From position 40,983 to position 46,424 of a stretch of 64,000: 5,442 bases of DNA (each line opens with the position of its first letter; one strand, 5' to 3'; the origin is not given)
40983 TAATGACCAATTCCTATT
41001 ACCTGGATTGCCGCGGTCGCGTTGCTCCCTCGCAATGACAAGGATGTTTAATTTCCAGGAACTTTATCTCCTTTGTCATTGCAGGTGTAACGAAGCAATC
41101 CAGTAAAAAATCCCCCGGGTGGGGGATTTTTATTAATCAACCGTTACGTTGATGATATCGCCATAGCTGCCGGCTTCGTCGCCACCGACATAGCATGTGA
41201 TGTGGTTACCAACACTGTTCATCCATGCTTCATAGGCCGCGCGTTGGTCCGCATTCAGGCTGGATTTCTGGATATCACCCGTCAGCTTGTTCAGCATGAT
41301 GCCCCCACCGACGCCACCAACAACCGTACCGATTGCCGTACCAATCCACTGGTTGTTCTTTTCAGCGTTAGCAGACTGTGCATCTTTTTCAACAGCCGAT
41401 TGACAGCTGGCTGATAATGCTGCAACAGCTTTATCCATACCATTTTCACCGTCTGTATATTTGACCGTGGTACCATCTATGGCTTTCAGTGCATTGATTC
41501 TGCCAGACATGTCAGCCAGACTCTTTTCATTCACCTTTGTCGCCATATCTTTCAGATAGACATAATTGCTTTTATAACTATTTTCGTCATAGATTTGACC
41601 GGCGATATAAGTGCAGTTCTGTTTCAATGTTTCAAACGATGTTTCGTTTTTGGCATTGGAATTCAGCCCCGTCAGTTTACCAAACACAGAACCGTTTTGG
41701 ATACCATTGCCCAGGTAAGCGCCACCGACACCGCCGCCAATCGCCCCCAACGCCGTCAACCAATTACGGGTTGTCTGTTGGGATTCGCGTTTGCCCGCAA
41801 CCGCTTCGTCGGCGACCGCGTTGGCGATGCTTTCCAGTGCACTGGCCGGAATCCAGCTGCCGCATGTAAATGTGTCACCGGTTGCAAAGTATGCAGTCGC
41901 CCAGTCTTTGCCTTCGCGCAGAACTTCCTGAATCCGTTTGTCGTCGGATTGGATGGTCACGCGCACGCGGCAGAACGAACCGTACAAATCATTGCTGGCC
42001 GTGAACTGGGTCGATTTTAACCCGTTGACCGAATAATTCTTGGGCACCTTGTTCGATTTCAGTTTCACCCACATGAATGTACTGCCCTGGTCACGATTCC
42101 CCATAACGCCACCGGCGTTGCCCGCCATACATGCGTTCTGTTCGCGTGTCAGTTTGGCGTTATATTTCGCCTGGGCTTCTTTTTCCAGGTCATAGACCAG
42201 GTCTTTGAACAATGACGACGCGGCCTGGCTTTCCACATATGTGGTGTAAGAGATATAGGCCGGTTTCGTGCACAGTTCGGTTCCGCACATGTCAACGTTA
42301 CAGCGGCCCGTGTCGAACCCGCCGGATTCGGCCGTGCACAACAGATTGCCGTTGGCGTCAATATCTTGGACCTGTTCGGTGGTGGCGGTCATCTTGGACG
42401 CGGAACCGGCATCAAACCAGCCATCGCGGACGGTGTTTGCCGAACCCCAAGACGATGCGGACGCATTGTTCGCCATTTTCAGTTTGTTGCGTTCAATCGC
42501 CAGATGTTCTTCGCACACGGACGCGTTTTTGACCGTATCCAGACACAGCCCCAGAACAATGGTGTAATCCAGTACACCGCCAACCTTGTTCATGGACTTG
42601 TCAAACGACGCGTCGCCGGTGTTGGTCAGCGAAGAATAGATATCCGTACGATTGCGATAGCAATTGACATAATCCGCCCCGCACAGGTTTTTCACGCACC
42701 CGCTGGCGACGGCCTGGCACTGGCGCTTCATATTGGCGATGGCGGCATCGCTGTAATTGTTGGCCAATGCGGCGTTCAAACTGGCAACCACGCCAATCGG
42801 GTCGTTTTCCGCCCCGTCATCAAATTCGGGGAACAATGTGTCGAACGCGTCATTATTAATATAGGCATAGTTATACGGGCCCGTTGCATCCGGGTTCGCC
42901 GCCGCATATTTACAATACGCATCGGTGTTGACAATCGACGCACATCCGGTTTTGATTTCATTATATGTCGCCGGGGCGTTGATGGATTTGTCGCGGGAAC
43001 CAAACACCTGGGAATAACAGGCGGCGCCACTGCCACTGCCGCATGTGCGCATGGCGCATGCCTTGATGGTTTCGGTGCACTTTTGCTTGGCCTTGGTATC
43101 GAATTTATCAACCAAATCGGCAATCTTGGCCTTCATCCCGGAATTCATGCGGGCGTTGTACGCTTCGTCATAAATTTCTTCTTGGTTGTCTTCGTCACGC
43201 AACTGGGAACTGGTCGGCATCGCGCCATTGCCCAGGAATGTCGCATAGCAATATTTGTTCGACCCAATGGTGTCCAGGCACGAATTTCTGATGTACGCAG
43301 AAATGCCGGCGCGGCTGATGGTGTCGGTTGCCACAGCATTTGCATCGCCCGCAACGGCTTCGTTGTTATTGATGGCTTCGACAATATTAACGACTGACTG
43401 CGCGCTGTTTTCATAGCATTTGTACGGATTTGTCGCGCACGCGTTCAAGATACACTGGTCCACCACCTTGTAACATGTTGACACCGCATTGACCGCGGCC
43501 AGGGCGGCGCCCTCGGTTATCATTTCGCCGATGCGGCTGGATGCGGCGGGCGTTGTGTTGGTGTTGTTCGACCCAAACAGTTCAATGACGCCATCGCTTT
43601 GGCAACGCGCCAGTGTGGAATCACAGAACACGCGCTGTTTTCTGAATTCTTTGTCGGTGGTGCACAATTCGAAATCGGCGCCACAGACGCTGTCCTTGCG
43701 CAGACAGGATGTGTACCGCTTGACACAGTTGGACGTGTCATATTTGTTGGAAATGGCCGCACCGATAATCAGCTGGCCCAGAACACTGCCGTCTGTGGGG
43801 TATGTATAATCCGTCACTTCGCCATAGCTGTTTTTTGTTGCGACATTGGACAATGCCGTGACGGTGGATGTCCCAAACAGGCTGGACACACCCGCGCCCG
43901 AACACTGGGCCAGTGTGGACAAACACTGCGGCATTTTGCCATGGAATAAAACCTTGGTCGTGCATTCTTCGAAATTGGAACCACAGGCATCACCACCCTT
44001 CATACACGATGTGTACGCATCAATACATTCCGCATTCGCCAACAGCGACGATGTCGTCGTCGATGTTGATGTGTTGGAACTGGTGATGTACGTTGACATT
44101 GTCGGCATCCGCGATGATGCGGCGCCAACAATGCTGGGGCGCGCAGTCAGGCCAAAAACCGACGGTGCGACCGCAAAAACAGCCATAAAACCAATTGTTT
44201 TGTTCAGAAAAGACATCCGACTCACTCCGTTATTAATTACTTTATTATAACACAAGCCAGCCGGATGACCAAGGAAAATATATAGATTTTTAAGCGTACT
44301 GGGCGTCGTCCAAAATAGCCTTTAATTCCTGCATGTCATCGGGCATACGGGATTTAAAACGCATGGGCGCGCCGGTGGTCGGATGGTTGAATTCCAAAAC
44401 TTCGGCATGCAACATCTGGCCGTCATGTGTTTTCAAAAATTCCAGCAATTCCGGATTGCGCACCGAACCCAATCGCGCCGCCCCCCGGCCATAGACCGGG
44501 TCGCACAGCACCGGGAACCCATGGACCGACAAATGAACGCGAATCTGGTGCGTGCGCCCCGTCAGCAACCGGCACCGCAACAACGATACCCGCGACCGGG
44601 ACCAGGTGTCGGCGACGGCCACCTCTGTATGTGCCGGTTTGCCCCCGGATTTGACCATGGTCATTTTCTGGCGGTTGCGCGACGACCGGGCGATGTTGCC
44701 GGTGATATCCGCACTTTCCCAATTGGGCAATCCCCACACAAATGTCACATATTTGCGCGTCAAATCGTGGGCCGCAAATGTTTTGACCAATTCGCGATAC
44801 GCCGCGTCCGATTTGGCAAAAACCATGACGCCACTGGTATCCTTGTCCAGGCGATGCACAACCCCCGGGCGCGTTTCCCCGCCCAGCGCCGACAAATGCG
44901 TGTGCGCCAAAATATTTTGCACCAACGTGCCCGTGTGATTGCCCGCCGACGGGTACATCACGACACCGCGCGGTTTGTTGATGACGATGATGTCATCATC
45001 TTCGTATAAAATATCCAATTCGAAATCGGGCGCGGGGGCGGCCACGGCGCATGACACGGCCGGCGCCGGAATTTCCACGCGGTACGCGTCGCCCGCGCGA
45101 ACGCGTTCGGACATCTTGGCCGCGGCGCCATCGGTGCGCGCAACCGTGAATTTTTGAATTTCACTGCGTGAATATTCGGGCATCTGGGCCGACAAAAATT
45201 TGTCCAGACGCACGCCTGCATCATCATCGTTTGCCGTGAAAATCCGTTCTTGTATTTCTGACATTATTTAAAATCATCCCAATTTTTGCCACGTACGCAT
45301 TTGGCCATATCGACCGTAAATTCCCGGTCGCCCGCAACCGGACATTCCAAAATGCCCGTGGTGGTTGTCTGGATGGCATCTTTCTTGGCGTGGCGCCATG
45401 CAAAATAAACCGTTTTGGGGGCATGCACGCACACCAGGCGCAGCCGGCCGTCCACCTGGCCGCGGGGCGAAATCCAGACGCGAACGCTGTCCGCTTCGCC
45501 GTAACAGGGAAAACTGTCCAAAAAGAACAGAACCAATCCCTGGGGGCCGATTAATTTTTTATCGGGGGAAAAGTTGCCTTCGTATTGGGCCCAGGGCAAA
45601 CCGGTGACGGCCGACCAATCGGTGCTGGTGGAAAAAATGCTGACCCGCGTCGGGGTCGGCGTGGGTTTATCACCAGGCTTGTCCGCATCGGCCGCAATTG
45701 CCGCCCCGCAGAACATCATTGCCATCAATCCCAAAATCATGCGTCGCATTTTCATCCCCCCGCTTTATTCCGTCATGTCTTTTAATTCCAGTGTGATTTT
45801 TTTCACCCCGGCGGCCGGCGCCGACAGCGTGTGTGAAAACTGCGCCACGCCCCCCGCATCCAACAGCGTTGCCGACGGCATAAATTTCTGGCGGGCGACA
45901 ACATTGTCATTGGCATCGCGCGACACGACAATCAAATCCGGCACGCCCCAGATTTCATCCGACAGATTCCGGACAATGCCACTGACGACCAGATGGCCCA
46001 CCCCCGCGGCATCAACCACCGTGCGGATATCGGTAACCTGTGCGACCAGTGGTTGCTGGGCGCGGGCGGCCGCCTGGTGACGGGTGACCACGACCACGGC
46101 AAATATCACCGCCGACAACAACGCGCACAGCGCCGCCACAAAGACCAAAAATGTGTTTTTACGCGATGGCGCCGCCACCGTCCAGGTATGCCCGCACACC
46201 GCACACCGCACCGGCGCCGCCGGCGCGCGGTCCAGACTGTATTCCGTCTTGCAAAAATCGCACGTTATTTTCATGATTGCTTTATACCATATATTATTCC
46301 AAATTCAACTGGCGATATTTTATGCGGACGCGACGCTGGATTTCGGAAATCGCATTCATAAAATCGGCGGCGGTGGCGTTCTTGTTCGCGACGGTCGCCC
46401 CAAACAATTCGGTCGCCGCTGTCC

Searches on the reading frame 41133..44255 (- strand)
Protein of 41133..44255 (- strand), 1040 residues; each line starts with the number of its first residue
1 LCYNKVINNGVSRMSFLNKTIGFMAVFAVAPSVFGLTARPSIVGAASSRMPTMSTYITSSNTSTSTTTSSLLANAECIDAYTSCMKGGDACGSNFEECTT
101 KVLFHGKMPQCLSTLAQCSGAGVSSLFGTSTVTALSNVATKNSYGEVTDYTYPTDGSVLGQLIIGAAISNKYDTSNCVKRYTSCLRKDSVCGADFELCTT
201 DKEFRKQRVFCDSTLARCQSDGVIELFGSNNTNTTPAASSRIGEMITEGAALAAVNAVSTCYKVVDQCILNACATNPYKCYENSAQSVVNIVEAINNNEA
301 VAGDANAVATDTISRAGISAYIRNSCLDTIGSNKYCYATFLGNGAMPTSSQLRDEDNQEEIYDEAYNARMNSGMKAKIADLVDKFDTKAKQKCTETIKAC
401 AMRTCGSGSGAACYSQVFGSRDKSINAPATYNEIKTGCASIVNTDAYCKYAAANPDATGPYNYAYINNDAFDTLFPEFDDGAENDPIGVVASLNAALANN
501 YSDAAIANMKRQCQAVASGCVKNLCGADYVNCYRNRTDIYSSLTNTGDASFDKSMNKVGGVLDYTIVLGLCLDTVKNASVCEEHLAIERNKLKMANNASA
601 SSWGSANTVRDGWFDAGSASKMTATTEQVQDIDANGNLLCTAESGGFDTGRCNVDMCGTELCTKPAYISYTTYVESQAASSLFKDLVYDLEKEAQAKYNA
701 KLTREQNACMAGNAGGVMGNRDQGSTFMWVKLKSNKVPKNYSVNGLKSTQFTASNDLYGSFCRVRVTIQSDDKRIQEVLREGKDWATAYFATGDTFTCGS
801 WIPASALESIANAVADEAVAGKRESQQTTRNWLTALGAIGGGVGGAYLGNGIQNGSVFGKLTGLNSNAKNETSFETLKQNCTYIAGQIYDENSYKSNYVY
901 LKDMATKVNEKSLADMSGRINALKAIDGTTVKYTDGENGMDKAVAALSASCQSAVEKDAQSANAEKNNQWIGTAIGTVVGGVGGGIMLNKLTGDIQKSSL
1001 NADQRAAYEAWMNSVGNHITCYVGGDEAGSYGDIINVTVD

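Call 8: search_protein_families(library=pfam, proteins=[window:41133-44255:-], max_evalue=0.00001)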
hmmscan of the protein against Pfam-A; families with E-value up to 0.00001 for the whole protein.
window:41133-44255:- (1040 aa): 0 families

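Call 28: search_protein_families(library=pfam, proteins=[window:41133-44255:-], max_evalue=1)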
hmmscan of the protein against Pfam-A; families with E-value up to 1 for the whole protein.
window:41133-44255:- (1040 aa): 3 families
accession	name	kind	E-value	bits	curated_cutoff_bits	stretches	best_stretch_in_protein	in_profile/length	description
PF03833.19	PolC_DP2_N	-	0.057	13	24.3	1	902-993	25-113/271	DNA polymerase II large subunit DP2, N-terminal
PF18895.5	T4SS_pilin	-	0.098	13.2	26.6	0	823-853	3-34/71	Type IV secretion system pilin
PF05433.20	Rick_17kDa_Anti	-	0.35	11.3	24.2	1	966-986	21-41/43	Glycine zipper 2TM domain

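Call 91: search_protein_families(library=ncbifam, proteins=[window:41133-44255:-], max_evalue=0.1)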
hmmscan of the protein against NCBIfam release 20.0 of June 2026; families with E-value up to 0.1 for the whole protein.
window:41133-44255:- (1040 aa): 2 families
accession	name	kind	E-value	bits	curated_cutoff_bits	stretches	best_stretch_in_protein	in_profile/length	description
TIGR04211.1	SH3_and_anchor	equivalog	0.092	12.3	65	0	875-991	76-187/198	TIGR04211 family SH3 domain-containing protein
NF008437.0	PRK11280.1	equivalog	0.095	12.5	99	0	972-999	93-120/179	hypothetical protein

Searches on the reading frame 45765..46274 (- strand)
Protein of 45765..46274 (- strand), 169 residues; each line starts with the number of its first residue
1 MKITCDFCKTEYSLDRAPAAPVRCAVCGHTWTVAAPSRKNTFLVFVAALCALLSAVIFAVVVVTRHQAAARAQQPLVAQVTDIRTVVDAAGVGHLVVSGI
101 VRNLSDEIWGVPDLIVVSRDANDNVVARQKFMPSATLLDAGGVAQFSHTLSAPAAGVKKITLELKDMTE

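Call 9: search_protein_families(library=pfam, proteins=[window:45765-46274:-], max_evalue=0.00001)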
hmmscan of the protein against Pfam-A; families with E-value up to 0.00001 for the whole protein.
window:45765-46274:- (169 aa): 1 family
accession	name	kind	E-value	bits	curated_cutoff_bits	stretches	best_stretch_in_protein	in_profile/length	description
PF13717.11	Zn_ribbon_4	-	8e-07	29.3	30.3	1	1-32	1-36/36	zinc-ribbon domain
